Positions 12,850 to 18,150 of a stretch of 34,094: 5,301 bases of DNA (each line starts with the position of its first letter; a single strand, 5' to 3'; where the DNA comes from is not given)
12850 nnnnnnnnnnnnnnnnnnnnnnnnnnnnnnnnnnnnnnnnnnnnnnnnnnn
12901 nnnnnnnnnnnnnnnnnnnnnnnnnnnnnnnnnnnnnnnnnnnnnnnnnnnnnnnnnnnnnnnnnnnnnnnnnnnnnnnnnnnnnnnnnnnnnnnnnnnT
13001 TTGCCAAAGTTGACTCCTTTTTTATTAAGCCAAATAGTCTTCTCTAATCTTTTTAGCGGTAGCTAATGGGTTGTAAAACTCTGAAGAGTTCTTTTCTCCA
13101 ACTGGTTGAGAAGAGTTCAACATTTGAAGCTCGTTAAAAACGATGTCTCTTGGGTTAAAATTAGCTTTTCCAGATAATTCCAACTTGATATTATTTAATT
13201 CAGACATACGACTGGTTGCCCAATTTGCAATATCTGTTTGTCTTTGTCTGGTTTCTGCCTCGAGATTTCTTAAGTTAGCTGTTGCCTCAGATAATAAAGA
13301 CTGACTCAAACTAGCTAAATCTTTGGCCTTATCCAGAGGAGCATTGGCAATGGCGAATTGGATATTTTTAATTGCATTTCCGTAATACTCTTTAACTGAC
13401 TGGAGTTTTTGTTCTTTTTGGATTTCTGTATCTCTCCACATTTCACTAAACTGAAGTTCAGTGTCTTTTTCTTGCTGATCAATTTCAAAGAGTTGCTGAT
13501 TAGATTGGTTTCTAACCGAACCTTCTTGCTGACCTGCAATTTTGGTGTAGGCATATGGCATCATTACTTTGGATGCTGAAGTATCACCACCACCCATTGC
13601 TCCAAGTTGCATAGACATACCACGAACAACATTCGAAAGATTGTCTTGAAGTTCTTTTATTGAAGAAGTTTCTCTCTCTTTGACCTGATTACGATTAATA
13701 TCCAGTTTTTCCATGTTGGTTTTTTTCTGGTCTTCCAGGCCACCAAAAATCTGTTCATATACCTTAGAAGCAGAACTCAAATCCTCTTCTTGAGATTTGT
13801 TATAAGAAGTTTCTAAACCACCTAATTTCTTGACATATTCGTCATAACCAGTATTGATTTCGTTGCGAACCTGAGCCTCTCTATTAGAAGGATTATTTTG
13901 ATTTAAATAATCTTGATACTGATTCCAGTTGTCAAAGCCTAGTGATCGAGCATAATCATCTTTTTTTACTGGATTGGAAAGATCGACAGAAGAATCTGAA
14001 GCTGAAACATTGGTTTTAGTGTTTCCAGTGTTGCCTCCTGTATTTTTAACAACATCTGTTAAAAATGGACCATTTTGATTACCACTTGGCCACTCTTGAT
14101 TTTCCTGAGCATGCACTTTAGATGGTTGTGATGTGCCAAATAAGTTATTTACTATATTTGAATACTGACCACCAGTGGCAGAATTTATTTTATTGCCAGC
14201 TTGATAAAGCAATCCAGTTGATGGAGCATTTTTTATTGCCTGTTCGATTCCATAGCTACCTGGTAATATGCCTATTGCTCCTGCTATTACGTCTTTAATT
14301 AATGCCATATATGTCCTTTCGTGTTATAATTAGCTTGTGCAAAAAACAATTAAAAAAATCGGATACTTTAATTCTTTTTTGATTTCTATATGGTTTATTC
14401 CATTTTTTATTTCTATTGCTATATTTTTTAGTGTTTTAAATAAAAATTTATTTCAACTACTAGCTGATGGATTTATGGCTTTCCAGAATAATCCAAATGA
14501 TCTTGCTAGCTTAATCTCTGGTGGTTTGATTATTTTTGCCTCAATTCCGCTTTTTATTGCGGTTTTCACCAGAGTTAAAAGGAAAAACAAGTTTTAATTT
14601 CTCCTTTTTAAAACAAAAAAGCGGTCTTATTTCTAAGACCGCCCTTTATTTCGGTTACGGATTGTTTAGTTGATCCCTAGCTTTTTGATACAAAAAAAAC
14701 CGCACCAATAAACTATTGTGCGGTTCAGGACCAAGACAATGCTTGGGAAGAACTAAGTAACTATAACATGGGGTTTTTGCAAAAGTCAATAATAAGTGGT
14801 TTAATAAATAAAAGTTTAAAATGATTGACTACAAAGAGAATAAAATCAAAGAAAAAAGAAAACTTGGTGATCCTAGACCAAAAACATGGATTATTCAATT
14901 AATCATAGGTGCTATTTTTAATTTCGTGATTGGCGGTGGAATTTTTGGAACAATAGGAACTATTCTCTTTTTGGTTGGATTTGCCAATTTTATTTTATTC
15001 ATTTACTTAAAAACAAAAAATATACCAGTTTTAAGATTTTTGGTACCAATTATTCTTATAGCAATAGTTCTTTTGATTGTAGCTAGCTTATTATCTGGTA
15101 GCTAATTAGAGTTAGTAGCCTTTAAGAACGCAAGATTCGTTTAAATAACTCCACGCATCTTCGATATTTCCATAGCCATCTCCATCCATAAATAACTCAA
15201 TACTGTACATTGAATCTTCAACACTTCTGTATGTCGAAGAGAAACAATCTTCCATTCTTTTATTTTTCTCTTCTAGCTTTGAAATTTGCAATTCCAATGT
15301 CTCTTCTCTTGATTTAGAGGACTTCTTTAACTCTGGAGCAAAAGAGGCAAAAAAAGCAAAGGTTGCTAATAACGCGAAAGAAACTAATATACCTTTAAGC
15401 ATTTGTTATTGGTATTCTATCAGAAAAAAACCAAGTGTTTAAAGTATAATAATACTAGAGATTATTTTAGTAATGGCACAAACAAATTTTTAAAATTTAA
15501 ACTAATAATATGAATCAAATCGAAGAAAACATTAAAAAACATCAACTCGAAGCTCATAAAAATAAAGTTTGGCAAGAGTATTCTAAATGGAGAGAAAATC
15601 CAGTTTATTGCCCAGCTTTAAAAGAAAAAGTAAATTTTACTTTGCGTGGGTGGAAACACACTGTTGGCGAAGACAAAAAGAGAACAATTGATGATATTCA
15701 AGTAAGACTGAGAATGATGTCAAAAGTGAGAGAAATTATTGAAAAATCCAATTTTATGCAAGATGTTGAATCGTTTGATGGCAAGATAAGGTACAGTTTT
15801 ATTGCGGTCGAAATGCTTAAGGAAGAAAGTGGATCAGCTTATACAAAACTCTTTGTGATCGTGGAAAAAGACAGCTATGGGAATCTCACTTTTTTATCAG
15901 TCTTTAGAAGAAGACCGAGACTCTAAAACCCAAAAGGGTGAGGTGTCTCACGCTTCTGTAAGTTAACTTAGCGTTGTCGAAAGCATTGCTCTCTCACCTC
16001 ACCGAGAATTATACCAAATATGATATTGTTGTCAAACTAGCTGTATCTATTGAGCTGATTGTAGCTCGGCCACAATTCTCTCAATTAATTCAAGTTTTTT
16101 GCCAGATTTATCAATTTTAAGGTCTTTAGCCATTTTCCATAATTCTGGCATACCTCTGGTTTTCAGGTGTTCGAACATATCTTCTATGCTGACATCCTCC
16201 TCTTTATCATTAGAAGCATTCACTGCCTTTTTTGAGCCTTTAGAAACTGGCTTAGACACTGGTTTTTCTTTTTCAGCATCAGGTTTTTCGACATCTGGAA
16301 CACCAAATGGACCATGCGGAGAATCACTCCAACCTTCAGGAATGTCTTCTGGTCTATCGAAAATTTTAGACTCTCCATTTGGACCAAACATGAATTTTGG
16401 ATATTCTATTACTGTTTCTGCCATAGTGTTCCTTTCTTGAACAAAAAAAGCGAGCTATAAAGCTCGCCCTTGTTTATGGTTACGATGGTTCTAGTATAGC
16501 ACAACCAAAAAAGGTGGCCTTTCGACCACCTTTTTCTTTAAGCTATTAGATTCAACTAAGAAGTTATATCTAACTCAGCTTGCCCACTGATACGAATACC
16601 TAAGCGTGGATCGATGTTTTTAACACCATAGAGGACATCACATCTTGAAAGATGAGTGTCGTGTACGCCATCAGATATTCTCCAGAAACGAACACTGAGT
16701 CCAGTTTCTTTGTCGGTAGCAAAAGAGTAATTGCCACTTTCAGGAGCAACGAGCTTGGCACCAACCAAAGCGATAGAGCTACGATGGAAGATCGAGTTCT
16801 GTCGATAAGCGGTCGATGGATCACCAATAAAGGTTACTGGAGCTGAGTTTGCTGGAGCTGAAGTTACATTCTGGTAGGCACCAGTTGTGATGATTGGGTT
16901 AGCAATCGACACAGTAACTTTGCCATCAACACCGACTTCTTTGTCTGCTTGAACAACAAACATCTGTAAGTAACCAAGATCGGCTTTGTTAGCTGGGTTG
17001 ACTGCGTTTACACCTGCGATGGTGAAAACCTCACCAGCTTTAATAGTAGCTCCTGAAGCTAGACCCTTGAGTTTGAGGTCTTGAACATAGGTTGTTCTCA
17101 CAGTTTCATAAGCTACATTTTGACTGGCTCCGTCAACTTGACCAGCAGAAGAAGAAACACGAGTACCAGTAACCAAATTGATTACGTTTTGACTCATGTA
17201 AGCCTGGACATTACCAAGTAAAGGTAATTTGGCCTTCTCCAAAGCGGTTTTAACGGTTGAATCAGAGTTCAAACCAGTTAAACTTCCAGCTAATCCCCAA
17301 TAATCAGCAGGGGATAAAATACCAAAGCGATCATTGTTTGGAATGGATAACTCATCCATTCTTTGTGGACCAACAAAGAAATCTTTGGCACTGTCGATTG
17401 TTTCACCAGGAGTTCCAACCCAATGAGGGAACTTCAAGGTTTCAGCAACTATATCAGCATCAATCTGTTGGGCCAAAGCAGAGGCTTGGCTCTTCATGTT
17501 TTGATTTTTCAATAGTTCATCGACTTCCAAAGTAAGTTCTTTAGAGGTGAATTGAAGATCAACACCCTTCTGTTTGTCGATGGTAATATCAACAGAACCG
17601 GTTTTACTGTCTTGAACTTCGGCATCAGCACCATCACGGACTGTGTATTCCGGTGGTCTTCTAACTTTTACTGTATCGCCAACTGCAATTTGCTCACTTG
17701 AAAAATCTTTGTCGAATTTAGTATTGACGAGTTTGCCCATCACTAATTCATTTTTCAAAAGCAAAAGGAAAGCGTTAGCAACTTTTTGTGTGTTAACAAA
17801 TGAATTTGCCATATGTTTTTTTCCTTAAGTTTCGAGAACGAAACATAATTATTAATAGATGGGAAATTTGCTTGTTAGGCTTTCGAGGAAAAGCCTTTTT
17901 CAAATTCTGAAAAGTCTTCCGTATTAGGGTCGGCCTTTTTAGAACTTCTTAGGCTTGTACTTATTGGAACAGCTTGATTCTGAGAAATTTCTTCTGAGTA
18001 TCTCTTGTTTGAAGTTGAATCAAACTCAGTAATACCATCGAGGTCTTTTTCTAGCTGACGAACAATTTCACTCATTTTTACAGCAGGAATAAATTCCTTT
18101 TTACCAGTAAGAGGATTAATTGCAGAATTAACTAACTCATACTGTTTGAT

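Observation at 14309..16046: An opposite-strand 'moron island' of membrane/secreted proteins is embedded in the structural operon and bounded by the repeated hairpin modules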

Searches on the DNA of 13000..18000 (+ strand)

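Call 10: search_dna_similar(query=window:13000-18000:+, collection=phages, mode=distant, max_rows=20)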
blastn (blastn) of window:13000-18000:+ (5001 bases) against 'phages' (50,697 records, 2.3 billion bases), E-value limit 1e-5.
No match.

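Call 71: search_rna_families(source=window, start=15880, end=16060, threshold=evalue, max_evalue=10, show_alignments=2)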
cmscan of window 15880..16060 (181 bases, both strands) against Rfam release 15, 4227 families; matches with E-value up to 10: 1.
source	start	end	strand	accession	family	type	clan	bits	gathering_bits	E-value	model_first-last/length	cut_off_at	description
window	15947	16035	-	RF02778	FdoG1_thermometer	Cis-reg; thermoregulator;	-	7.9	50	8.5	1-92/193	no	FdoG-1 5' UTR thermometer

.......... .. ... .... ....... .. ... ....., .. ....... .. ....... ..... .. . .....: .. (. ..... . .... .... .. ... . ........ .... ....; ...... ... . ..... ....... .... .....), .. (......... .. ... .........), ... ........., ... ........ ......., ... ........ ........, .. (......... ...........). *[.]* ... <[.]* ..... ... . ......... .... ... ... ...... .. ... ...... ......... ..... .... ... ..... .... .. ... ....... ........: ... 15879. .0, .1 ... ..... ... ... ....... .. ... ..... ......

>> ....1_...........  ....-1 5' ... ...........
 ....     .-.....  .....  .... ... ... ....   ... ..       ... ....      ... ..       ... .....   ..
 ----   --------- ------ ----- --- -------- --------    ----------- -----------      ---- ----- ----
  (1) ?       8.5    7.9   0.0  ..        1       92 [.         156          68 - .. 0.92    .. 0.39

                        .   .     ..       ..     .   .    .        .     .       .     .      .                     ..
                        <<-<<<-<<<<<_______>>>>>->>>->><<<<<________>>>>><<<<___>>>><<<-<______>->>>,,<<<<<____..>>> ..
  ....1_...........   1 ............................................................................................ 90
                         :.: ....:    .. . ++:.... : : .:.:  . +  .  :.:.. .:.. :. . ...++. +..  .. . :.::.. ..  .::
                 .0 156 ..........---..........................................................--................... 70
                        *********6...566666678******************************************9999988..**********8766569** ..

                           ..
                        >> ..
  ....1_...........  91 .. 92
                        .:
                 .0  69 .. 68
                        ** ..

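Call 94: search_rna_families(sources=[L013, L021, L022, L023, L027, L028, L031, L033, L018], threshold=evalue, max_evalue=1)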
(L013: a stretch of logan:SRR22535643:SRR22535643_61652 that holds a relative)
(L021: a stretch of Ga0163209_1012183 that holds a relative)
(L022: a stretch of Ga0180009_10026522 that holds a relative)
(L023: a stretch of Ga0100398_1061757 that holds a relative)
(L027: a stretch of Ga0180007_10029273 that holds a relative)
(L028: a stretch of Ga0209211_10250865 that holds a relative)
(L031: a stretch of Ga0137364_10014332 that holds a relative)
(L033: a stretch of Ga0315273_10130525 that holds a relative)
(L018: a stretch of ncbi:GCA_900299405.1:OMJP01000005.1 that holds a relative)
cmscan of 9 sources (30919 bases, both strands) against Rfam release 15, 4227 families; matches with E-value up to 1: 2.
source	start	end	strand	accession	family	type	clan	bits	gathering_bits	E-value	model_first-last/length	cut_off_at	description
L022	2514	2608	-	RF03531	n00280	Gene; sRNA;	-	48.7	65.2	2.4e-05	1-101/101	no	Clostridioides difficile sRNA included into helicase gene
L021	2179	2303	-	RF02962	DUF3800-III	Gene; sRNA;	-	35.4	43.8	0.0001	1-108/108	no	DUF3800-III RNA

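Call 98: build_rna_model(alignment_id=A5, structure=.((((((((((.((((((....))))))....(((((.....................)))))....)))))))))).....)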
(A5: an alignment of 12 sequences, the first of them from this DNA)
Model R1 built from alignment A5 (12 sequences, 82 columns); structure: as given.
model positions 76; base pairs 21; branch points 1; effective number of sequences 3; information 0.744 bits per position. Calibrated on 0.2 Mb of random sequence (short: E-values are rough).
structure used (alignment columns):
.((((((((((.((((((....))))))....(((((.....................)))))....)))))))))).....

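Call 99: search_with_rna_model(model_id=R1, sources=[window, L004, L005, L006, L008, L010, L011, L012, L013, L014, L015, L016, L017, L018, L019, L020, L021, L022, L023, L024, L025, L026, L027, L028, L029, L030, L031, L032, L033, L034], max_evalue=1, make_alignment=true)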
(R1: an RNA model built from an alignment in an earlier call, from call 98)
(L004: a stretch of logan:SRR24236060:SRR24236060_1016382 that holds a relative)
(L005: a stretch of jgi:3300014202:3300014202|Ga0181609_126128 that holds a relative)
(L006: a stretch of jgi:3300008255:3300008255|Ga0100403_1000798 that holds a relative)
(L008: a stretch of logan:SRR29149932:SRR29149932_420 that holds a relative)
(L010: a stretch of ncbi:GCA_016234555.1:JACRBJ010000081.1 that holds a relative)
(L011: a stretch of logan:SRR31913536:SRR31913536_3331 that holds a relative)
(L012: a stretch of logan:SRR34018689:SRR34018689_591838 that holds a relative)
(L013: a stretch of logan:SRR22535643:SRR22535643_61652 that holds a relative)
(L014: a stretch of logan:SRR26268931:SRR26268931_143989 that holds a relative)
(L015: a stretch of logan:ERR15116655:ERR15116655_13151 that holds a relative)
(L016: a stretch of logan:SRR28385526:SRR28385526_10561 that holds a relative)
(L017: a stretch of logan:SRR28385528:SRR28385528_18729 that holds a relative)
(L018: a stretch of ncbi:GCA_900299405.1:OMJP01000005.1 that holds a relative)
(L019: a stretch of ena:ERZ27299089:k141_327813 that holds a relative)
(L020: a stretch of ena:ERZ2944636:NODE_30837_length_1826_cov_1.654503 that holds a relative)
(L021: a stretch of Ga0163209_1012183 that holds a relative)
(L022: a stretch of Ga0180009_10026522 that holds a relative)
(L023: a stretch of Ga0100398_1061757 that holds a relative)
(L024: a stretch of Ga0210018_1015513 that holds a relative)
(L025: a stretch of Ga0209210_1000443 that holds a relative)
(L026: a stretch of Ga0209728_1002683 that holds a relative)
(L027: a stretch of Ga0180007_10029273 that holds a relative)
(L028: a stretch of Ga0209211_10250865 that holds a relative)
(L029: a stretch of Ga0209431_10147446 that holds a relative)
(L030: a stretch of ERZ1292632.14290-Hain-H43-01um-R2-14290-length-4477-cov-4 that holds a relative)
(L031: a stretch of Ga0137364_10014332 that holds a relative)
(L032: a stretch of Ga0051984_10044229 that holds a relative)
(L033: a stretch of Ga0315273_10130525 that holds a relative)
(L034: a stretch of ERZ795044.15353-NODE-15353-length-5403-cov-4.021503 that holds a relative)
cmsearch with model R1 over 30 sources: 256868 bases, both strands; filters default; matches with E-value up to 1: 23.
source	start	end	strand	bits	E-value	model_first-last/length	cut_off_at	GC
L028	849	924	-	87.3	3.3e-20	1-76/76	no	0.41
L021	2897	2972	-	84.2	2.3e-19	1-76/76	no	0.45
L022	1856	1931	-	84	2.5e-19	1-76/76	no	0.39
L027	2611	2686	-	83.1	4.4e-19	1-76/76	no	0.38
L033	1272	1347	-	81.9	9.2e-19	1-76/76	no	0.47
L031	2977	3051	-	79.8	3.3e-18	1-76/76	no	0.4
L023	662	738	-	76.6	2.4e-17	1-76/76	no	0.39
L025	2023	2102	-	76.4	2.6e-17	1-76/76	no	0.36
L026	3337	3416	-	76.4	2.6e-17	1-76/76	no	0.36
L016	4330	4404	-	73.4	1.7e-16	1-76/76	no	0.4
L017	4330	4404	-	73.4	1.7e-16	1-76/76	no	0.4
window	15931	16003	-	70.6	9e-16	1-76/76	no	0.48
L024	666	742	-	70.1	1.3e-15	1-76/76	no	0.4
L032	598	674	-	70.1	1.3e-15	1-76/76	no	0.4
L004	2721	2793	+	69.2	2.2e-15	1-76/76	no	0.47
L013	479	552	-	67.7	5.6e-15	1-76/76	no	0.41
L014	2645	2719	-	65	2.8e-14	1-76/76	no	0.48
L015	6282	6356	-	65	2.8e-14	1-76/76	no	0.48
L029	1724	1817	-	50.4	2.2e-10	1-76/76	no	0.53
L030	3386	3423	-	23.9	0.0025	39-76/76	5'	0.47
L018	2942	3029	-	18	0.097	1-76/76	no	0.55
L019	2377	2464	-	18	0.097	1-76/76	no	0.55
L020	1358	1445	-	18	0.097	1-76/76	no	0.55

Alignment A6: 23 matches aligned to the model, 114 columns, each read 5' to 3' on its own strand. Consensus structure (alignment columns), stored with it:
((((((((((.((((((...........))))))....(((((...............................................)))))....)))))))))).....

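Call 108: search_with_rna_model(model_id=R1, sources=[L035, L036, L037, L038, L039, L040, L041, L042, L043, L044, L045, L046, L047, L048, L049, L050, L051, L052, L053, L054, L055], max_evalue=0.01)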
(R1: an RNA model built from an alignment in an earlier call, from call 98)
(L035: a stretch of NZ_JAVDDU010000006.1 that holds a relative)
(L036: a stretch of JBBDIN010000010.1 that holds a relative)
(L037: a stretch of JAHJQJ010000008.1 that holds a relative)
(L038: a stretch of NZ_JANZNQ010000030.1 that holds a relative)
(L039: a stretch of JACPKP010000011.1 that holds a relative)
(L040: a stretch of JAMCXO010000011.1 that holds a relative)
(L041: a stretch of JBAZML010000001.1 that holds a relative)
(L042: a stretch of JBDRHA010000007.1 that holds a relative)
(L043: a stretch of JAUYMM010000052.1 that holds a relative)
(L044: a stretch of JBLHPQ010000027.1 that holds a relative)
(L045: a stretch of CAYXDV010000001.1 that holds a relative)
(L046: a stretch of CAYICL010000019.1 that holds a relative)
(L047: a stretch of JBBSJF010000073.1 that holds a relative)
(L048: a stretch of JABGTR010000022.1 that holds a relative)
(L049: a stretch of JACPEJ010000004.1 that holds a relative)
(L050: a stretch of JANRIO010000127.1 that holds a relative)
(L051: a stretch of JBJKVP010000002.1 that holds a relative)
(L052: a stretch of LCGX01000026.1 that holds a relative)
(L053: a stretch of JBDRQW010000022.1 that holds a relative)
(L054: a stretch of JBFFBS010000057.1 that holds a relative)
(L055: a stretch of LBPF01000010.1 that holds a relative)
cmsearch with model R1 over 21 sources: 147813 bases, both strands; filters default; matches with E-value up to 0.01: 14.
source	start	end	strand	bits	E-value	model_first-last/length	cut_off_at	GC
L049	7527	7602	+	87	2.3e-20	1-76/76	no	0.42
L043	5198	5273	-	85.4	6.2e-20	1-76/76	no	0.39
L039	2383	2458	+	85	7.6e-20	1-76/76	no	0.45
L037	1942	2017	-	84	1.5e-19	1-76/76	no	0.39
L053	1923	1998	+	83.1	2.5e-19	1-76/76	no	0.38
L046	7521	7596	+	83.1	2.6e-19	1-76/76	no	0.42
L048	508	583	-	81.6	6.3e-19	1-76/76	no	0.33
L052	579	654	+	80.1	1.6e-18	1-76/76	no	0.41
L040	3061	3135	-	79.4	2.3e-18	1-76/76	no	0.44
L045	1325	1399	-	78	5.5e-18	1-76/76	no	0.45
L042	2288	2364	-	76.6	1.3e-17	1-76/76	no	0.47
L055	1933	2012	-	76.4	1.5e-17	1-76/76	no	0.36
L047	1733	1807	-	73.8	7.5e-17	1-76/76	no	0.45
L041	5886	5962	-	72.9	1.3e-16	1-76/76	no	0.47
